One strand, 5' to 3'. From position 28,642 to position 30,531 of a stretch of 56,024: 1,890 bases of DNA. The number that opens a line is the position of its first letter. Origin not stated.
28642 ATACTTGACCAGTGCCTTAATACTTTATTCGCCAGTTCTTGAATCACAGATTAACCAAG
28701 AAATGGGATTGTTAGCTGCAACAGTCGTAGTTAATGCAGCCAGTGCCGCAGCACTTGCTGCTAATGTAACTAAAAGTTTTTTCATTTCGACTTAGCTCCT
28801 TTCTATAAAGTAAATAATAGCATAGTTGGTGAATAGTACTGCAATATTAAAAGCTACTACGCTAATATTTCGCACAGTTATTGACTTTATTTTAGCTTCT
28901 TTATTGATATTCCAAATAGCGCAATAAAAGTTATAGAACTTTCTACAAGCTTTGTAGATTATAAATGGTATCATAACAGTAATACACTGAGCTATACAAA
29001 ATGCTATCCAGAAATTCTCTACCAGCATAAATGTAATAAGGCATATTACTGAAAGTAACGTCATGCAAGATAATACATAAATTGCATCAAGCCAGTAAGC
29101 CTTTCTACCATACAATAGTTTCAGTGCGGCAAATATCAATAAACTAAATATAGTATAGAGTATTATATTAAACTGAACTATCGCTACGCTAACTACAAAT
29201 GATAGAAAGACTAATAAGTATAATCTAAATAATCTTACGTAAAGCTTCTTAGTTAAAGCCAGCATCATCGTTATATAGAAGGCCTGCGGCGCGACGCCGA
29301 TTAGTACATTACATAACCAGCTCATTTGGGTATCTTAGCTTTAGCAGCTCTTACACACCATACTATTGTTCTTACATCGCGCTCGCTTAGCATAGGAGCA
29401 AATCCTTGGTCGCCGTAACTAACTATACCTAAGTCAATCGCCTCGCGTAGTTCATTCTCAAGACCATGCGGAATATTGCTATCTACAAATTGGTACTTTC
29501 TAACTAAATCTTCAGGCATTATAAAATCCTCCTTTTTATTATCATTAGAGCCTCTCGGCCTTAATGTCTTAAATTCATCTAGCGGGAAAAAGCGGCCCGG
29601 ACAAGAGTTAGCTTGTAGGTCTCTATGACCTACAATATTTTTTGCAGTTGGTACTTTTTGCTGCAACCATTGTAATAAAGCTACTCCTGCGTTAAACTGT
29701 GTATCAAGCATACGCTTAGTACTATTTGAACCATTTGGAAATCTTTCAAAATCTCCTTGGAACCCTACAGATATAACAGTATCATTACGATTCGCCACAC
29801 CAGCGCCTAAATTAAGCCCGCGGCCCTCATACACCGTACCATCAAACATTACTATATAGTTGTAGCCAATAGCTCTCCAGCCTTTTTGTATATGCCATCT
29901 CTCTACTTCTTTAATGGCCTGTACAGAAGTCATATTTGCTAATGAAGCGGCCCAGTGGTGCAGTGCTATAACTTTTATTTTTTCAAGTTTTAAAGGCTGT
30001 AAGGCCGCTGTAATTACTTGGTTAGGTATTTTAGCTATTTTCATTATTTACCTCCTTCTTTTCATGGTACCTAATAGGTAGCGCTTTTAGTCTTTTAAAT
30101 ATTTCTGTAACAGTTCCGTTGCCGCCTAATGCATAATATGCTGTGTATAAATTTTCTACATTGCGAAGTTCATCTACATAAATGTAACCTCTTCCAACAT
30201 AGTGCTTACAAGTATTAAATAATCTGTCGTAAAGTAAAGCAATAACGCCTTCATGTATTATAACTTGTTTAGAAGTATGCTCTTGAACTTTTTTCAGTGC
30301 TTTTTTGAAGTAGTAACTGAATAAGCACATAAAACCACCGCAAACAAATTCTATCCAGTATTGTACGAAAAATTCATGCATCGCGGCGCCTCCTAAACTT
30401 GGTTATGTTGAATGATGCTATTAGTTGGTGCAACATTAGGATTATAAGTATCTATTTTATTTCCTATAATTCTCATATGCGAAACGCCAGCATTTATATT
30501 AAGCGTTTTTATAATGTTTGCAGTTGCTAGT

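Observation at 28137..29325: Post-endolysin cassette: polytopic membrane protein, 39-aa secreted pre-peptide, membrane-tethered HTH; candidate peptide-signalling or immunity module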

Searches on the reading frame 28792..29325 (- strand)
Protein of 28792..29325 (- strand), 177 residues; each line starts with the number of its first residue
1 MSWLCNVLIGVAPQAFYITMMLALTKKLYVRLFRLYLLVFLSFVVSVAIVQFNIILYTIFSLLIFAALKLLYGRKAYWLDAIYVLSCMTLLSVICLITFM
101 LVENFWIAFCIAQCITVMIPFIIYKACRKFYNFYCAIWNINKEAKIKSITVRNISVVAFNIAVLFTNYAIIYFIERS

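Call 4: search_protein_families(library=pfam, proteins=[window:28792-29325:-], max_evalue=0.1)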
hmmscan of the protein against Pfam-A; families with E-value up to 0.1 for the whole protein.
window:28792-29325:- (177 aa): 0 families

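Call 5: search_protein_families(library=phrogs, proteins=[window:28792-29325:-], max_evalue=0.1)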
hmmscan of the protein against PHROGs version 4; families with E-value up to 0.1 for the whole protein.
window:28792-29325:- (177 aa): 0 families

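Call 12: find_related_loci(query=window:28792-29325:-, collection=viral_contigs, flank=6000)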
Query window:28792-29325:- (177 aa) in viral_contigs; peptide patterns used: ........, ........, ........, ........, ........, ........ (x = any residue, [..] = any of these).
11 stretches matched a pattern, but none encodes a relative of the query by tblastn (E <= 1e-3).

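Call 20: find_homologous_proteins(query=window:28792-29325:-, max_evalue=0.01)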
Query window:28792-29325:- (177 aa): 3 proteins with E <= 0.01 among 61 candidates.
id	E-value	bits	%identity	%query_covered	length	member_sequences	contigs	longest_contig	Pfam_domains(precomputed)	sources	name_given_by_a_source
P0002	8.6e-103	360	100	100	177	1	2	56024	-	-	-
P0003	9.3e-43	165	49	99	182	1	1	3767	-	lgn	-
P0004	1.2e-26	112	49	72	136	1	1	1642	-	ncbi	ncbi:MAG: hypothetical protein ACRCUS_04160, partial [Anaerovoracaceae bacterium]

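Call 21: find_encoding_contigs(protein=P0003, flank=5000)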
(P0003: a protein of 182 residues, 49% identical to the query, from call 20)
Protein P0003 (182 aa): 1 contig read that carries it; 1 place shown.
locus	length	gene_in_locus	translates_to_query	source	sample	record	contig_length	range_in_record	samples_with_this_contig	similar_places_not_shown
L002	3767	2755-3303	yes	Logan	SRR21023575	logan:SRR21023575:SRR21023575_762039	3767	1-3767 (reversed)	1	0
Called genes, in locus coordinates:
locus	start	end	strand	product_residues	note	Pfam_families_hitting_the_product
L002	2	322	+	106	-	?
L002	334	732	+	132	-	-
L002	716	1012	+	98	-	-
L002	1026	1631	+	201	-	-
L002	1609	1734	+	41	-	-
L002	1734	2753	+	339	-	PF01510:Amidase_2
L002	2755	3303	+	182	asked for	-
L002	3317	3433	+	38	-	-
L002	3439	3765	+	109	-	?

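Call 22: find_encoding_contigs(protein=P0004, flank=5000)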
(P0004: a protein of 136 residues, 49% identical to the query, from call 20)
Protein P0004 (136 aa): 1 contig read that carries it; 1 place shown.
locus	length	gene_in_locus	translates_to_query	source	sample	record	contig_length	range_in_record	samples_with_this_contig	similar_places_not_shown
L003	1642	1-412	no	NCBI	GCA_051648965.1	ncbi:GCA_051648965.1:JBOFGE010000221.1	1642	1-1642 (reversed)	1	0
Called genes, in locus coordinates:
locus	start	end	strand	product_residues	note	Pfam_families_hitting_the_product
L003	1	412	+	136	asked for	?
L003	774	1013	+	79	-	PF07374:DUF1492 (weak), PF08281:Sigma70_r4_2 (weak)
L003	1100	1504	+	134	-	-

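Call 31: search_protein_families(library=ncbifam, proteins=[window:28792-29325:-], max_evalue=0.01)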
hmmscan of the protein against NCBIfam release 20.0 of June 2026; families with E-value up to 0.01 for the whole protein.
window:28792-29325:- (177 aa): 0 families

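Call 56: search_protein_families(library=pfam, proteins=[P0003], max_evalue=0.1)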
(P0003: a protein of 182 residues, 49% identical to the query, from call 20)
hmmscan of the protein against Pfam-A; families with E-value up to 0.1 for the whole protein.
P0003 (182 aa): 0 families

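Call 66: search_protein_families(library=padloc, proteins=[window:28792-29325:-], max_evalue=0.01)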
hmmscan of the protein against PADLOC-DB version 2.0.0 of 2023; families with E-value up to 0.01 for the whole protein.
window:28792-29325:- (177 aa): 0 families

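Call 84: predict_structure(alignment_id=A5)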
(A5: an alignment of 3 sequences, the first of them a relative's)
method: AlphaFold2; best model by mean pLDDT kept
length: 177 residues; sequences in the alignment: 3
mean_pLDDT: 49.0   pTM: 0.34
mean pLDDT of the five models: 49.0, 49.0, 48.1, 45.3, 44.7
residues with pLDDT >= 90: 0; 70-90: 2; 50-70: 72; < 50: 103
segments of 3 or more residues with pLDDT < 50: 1-28, 30-33, 47-63, 68-73, 143-177
pLDDT, mean of each block of 10 residues (from residue 1): 39 43 45 49 50 44 49 50 53 56 61 53 58 55 45 45 44 42
secondary structure, 60 per line:
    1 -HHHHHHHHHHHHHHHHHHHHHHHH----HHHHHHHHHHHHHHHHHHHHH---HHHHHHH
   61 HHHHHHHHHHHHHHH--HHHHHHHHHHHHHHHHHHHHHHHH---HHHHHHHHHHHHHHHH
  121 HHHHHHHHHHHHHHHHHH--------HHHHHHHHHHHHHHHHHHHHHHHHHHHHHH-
elements in order: H2-25 H30-50 H54-75 H78-101 H105-138 H147-176

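Call 90: search_solved_structures(query=A6, max_evalue=1)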
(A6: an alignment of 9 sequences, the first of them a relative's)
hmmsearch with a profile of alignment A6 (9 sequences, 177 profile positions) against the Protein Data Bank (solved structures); distinct sequences matched with E-value up to 1: 0.

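Call 96: search_protein_families(library=pfam, proteins=[L003:468-1010:+, L002:3439-3765:+], max_evalue=10)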
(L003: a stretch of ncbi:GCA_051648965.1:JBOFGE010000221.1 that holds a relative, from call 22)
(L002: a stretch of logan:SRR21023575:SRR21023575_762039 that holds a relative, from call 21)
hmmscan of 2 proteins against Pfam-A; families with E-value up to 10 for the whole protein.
L003:468-1010:+ (181 aa): 7 families
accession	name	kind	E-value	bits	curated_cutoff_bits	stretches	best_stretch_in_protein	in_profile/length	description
PF08281.18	Sigma70_r4_2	-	1.6e-05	24.9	25.7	1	134-176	11-53/54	Sigma-70, region 4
PF07374.17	DUF1492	-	5.5e-05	23.7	21.5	1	113-174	36-96/100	Protein of unknown function (DUF1492)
PF08822.17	DUF1804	-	0.00021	21.6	29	1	136-173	5-43/164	Protein of unknown function (DUF1804)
PF04545.22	Sigma70_r4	-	0.00055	19.8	24.1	1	134-177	5-48/50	Sigma-70, region 4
PF04647.20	AgrB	-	0.014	15.2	23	1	11-117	29-133/185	Accessory gene regulator B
PF13518.12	HTH_28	-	0.094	13.3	25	1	145-169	8-32/52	Helix-turn-helix domain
PF11992.13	TgpA_N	-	5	6.5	30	1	19-92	6-85/333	TgpA N-terminal domain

L002:3439-3765:+ (109 aa): 1 family
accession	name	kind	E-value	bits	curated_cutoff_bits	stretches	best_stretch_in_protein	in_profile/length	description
PF09490.15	CbtA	-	0.046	14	30.7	1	16-78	68-125/239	Probable cobalt transporter subunit (CbtA)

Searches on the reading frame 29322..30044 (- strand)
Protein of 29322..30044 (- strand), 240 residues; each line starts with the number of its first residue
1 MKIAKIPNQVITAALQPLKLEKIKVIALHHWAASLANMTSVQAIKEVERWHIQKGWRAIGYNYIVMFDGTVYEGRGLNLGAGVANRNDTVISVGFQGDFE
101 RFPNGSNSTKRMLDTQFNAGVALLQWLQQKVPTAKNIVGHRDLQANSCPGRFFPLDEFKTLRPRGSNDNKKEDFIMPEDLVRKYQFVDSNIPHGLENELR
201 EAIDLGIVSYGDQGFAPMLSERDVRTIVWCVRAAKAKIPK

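Call 4: search_protein_families(library=pfam, proteins=[window:29322-30044:-], max_evalue=0.1)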
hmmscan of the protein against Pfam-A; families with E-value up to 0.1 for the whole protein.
window:29322-30044:- (240 aa): 1 family
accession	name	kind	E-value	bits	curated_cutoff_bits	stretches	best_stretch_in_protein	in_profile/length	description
PF01510.30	Amidase_2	-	1e-13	52.2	26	1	21-151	3-131/131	N-acetylmuramoyl-L-alanine amidase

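Call 5: search_protein_families(library=phrogs, proteins=[window:29322-30044:-], max_evalue=0.1)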
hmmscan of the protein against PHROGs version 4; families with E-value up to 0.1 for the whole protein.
window:29322-30044:- (240 aa): 8 families
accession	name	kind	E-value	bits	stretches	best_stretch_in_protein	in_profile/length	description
phrog_822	-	lysis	2.5e-24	87.2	1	3-150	4-146/215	amidase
phrog_1493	-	lysis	2.5e-21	77.3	1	18-158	29-163/394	endolysin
phrog_35436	-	lysis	1.6e-17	64.7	1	43-160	34-145/266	amidase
phrog_1794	-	lysis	0.00097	19.6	1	21-154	54-184/336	amidase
phrog_670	-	lysis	0.0071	16.3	1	119-160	200-248/596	endolysin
phrog_21433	-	lysis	0.011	16.8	1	21-141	5-124/174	endolysin; inhibits RNA polymerase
phrog_9611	-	lysis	0.038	14.6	0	123-159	120-162/246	endolysin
phrog_23201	-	unknown function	0.039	14.5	0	184-233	172-220/224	-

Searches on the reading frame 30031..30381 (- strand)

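Call 4: search_protein_families(library=pfam, proteins=[window:30031-30381:-], max_evalue=0.1)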
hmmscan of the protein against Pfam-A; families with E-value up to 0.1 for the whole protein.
window:30031-30381:- (116 aa): 0 families

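Call 5: search_protein_families(library=phrogs, proteins=[window:30031-30381:-], max_evalue=0.1)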
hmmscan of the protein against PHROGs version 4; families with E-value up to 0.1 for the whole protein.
window:30031-30381:- (116 aa): 2 families
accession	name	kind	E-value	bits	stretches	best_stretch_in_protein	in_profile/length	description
phrog_4105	-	unknown function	1.3e-23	84.2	1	12-107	9-102/103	-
phrog_4257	-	unknown function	1.9e-15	58.3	1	29-106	59-136/138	-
